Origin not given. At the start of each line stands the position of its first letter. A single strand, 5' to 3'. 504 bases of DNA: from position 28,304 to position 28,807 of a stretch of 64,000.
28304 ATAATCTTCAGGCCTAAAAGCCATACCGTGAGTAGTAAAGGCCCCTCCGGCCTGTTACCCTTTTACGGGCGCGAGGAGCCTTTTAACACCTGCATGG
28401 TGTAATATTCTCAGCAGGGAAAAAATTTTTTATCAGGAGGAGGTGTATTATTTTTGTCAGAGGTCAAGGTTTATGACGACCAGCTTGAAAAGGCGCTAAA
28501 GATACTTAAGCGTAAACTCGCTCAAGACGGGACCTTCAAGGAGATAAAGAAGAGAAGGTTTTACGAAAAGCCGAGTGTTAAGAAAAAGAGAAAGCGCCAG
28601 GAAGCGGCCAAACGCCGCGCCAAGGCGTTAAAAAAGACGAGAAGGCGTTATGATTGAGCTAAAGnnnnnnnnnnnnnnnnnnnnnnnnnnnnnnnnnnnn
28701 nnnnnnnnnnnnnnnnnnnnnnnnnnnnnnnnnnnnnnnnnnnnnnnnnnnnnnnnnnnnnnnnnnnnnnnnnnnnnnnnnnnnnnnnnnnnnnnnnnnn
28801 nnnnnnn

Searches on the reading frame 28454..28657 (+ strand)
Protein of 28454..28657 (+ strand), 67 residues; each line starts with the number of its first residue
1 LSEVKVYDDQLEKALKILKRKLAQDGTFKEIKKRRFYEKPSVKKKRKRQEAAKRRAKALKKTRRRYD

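Call 6: search_protein_families(library=pfam, proteins=[window:28454-28657:+], max_evalue=0.1)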
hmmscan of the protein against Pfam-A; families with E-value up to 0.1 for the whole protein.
window:28454-28657:+ (67 aa): 1 family
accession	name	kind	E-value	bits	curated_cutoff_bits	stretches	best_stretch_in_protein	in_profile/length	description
PF01165.25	Ribosomal_S21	-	5.7e-19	68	27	1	3-55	1-54/55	Ribosomal protein S21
